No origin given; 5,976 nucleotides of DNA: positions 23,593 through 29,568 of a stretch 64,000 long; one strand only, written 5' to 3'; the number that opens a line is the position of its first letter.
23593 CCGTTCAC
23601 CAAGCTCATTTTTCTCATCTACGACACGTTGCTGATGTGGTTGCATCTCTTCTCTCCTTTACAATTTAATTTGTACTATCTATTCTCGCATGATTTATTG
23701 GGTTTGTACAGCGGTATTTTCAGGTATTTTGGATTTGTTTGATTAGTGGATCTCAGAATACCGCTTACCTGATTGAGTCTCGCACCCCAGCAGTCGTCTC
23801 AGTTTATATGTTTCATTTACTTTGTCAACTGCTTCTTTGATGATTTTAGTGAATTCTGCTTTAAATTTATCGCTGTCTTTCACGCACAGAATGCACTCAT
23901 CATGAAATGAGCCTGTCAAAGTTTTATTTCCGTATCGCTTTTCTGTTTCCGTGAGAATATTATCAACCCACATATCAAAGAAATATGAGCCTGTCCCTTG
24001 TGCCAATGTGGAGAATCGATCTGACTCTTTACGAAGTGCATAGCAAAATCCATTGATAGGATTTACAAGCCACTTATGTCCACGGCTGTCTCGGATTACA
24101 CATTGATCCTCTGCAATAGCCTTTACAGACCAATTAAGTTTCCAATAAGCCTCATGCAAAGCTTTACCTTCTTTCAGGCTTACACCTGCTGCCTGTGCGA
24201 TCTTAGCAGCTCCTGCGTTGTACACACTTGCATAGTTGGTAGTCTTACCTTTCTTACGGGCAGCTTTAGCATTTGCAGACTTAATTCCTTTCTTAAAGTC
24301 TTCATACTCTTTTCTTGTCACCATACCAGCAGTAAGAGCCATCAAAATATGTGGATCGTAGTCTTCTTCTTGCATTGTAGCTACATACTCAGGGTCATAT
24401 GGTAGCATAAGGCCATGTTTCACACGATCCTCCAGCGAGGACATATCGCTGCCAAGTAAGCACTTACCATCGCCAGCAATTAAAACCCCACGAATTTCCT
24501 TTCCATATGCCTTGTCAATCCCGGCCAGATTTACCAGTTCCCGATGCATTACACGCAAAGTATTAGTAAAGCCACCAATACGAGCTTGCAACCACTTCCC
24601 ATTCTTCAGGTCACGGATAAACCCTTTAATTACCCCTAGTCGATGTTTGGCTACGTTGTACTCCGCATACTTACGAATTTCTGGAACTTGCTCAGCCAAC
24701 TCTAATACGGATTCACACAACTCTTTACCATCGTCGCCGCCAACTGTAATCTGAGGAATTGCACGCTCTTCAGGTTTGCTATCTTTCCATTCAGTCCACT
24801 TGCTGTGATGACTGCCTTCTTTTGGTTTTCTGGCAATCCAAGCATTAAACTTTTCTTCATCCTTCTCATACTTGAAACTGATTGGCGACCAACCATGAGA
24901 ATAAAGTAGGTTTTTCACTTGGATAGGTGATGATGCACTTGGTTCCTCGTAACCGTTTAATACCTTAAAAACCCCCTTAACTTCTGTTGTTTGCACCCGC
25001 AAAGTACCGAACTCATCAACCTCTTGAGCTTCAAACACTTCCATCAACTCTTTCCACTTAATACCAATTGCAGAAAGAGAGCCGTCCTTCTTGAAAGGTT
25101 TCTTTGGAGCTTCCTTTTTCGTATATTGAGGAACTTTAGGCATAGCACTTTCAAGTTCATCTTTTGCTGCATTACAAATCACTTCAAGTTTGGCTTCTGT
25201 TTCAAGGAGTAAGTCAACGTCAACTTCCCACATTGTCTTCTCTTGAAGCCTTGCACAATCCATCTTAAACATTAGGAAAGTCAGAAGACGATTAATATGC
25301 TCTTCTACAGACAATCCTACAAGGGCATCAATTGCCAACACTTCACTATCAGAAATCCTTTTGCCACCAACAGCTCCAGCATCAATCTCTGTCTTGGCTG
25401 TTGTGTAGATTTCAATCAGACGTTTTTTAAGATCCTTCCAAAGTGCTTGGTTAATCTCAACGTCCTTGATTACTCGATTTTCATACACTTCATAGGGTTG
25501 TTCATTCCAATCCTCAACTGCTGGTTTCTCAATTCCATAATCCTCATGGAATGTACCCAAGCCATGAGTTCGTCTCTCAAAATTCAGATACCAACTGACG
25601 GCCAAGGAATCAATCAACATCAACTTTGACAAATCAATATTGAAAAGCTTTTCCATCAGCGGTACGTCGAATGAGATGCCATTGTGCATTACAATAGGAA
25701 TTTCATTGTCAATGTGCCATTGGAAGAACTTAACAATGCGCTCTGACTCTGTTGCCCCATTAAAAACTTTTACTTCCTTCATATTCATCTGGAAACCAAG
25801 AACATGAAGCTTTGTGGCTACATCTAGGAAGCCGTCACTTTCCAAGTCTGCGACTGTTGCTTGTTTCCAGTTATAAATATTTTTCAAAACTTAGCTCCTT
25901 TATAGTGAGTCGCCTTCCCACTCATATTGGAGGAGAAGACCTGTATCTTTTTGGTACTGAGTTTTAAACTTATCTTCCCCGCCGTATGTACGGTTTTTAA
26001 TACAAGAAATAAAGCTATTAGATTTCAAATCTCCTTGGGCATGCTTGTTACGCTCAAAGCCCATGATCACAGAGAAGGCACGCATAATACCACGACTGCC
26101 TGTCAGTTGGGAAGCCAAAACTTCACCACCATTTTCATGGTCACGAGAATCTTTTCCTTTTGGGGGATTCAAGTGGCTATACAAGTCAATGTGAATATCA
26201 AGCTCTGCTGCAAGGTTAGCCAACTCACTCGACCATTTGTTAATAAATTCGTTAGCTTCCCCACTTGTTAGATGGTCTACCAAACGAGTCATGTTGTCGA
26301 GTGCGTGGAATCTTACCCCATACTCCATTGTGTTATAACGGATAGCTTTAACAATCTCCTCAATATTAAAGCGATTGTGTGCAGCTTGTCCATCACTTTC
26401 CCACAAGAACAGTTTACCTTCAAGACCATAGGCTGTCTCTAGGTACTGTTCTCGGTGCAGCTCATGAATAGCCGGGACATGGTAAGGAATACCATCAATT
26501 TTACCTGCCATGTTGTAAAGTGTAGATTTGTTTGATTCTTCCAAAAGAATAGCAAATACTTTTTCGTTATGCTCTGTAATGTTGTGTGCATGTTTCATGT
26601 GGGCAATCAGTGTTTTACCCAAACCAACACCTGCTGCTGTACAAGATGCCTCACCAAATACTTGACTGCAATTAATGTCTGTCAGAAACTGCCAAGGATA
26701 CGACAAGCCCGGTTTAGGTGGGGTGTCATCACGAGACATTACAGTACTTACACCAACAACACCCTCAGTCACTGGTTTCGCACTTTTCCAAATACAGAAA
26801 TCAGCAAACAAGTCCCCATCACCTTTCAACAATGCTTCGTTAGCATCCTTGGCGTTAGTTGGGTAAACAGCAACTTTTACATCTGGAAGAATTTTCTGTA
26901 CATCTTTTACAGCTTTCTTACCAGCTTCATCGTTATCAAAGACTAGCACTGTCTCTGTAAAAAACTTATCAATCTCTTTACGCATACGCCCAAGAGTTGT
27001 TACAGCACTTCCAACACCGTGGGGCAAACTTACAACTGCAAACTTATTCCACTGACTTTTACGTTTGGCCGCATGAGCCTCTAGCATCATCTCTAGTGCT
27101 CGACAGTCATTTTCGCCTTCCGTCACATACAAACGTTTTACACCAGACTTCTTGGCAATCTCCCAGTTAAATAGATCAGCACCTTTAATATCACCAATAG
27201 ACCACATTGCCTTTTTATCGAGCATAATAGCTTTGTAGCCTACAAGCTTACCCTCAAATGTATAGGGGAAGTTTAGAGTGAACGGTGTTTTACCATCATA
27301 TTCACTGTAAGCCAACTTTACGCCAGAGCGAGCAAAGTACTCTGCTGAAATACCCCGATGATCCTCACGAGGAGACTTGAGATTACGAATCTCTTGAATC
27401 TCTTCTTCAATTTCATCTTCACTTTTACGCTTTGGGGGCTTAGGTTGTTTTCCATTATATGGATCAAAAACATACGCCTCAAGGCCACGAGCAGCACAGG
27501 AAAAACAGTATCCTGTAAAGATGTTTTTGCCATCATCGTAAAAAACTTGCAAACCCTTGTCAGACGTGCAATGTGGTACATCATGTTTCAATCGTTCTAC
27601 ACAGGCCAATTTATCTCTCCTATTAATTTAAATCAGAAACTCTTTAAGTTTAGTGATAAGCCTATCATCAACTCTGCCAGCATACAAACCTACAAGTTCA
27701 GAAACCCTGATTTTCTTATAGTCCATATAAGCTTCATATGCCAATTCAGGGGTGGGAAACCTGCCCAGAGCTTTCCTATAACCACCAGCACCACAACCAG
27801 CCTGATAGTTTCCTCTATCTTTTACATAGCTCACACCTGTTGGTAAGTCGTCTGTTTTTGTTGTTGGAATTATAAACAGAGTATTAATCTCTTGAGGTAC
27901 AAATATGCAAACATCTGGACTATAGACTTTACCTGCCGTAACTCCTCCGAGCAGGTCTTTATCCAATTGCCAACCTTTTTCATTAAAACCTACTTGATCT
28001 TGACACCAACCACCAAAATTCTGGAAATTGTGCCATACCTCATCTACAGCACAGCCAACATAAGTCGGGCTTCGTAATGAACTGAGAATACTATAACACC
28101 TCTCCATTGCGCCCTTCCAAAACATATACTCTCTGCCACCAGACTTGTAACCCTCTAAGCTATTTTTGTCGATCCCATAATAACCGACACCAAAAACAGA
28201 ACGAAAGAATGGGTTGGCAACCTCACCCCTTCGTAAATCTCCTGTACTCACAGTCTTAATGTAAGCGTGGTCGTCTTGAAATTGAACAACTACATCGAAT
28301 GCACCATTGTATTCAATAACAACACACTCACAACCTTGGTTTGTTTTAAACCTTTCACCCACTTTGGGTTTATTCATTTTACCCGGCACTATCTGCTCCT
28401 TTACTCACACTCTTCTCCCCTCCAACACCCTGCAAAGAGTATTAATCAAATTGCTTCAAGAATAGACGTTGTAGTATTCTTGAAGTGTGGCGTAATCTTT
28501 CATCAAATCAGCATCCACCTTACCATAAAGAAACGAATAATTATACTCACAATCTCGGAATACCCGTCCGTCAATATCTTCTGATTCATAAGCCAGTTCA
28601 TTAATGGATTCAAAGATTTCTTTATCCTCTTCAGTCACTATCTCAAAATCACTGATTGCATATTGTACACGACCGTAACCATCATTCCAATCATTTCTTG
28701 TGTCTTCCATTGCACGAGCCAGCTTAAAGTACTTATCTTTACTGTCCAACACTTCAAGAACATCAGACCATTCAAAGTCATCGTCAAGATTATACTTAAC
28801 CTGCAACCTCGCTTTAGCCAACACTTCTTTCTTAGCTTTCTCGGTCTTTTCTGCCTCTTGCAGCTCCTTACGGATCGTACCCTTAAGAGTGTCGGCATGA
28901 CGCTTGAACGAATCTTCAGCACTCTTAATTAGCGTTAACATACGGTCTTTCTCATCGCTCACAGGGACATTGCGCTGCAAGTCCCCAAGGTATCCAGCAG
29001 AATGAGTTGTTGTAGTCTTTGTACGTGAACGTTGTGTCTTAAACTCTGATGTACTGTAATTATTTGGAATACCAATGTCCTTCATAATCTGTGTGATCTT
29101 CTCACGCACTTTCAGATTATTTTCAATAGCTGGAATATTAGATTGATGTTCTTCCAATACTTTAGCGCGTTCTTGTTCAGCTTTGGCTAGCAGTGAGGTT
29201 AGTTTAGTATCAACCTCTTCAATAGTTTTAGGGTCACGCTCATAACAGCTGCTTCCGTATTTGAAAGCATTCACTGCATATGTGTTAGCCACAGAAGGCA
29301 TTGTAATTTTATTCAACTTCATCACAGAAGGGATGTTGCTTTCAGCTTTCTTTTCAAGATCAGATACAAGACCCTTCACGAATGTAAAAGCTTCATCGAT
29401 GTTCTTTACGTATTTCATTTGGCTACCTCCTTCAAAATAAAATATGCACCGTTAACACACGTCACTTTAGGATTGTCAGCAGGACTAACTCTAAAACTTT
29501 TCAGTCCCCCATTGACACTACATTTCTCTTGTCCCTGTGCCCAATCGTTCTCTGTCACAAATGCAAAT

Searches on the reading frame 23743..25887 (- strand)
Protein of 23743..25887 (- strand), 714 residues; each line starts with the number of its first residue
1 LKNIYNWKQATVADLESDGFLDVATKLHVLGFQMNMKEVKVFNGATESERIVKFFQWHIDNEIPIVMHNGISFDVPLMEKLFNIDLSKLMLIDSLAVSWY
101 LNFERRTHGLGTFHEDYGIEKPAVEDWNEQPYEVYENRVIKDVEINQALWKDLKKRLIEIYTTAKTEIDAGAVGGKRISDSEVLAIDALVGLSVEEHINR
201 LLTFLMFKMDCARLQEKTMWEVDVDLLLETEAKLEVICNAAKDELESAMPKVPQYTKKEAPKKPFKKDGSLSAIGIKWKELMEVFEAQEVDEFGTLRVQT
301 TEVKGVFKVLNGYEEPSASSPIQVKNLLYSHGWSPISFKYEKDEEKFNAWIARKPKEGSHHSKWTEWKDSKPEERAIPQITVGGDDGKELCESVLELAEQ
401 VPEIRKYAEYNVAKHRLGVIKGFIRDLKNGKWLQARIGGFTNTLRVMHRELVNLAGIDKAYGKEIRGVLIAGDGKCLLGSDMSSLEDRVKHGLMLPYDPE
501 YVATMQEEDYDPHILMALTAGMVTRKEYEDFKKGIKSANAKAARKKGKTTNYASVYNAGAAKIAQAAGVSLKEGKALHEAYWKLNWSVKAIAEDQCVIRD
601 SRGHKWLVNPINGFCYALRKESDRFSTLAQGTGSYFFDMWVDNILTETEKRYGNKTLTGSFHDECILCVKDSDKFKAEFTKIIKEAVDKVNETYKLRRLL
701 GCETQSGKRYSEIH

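Call 12: search_dna_similar(query=window:23743-25887:-, collection=phages, mode=protein, max_rows=15)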
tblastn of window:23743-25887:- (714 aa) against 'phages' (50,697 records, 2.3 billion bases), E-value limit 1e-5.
Records with a match: 578; places in all: 578; records where one place covers at least 80% of the query: 260.
Best place of each record, by identity: <60% 578.
By first word of the organism name: Pseudomonas 204; Vibrio 140; Escherichia 44; Acinetobacter 37; Aeromonas 26; Erwinia 23; Cellulophaga 14; Pectobacterium 12; phage 9; Yersinia 8; and 22 more.
By host as written in the record: - 114; Pseudomonas aeruginosa 59; Pseudomonas aeruginosa PAO1 27; Escherichia coli 26; Vibrio cholerae 19; Pseudomonas syringae pv. actinidiae 18; Erwinia amylovora 16; Acinetobacter baumannii 15; and 154 more.
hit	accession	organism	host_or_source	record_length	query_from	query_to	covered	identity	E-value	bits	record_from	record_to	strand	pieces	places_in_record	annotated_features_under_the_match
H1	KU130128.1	Pseudomonas phage vB_PsyM_KIL3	Pseudomonas syringae pv. porri LMG 28495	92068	1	714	100%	57.6%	0e+0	826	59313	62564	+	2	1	putative DNA polymerase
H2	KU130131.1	Pseudomonas phage vB_PsyM_KIL3b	Pseudomonas syringae pv. porri LMG 28495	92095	1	714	100%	57.6%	0e+0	826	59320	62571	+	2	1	putative DNA polymerase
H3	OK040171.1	Pseudomonas phage PHB09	Pseudomonas syringae pv. actinidiae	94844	1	714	100%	57.5%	0e+0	824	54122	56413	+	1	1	DNA polymerase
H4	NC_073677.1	Pseudomonas phage PHB09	Pseudomonas syringae pv. actinidiae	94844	1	714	100%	57.5%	0e+0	824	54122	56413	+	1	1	DNA polymerase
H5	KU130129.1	Pseudomonas phage vB_PsyM_KIL4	Pseudomonas syringae pv. porri LMG 28495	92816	1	714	100%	57.4%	0e+0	824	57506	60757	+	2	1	putative DNA polymerase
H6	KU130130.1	Pseudomonas phage vB_PsyM_KIL5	Pseudomonas syringae pv. porri LMG 28495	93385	1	714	100%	57.4%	0e+0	824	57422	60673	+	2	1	putative DNA polymerase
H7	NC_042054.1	Pseudomonas phage vB_PsyM_KIL4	Pseudomonas syringae pv. porri LMG 28495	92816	1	714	100%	57.4%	0e+0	824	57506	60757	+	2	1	putative DNA polymerase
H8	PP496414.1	Pseudomonas phage vB_PpuM-KoPa-4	Pseudomonas putida KT2440 and Paw85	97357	1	714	100%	57.3%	0e+0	824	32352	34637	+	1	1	DNA polymerase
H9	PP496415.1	Pseudomonas phage vB_PpuM-NoPa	Pseudomonas putida KT2440 and Paw85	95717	1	714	100%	57.3%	0e+0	823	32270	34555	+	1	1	DNA polymerase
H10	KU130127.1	Pseudomonas phage vB_PsyM_KIL2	Pseudomonas syringae pv. porri LMG 28495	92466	1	714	100%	57.3%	0e+0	822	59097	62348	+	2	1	putative DNA polymerase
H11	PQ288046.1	Pseudomonas phage XD2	Pseudomonas aeruginosa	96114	1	714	100%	57.1%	0e+0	813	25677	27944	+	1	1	DNA polymerase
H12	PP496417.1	Pseudomonas phage vB_PpuM-Roomu-2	Pseudomonas putida KT2440 and Paw85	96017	1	714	100%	57.1%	0e+0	823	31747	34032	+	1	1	DNA polymerase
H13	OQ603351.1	Pseudomonas phage Ep020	Pseudomonas sp. AY2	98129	1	714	100%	57.1%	0e+0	813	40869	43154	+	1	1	record has no annotation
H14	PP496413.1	Pseudomonas phage vB_PpuM-Amme-3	Pseudomonas putida KT2440 and Paw85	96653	1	714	100%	57.0%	0e+0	820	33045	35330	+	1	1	DNA polymerase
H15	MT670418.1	Pseudomonas phage phiPsa300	Pseudomonas syringae pv. actinidiae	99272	1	714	100%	56.8%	0e+0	820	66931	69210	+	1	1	DNA polymerase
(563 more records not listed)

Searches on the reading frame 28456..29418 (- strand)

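Call 73: search_protein_families(library=phrogs, proteins=[window:28456-29418:-], max_evalue=0.00001)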
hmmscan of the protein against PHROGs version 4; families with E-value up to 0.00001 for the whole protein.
window:28456-29418:- (320 aa): 1 family
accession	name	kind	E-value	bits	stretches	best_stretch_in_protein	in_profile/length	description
phrog_12643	-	unknown function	2.4e-42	146.3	1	64-319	106-361/361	-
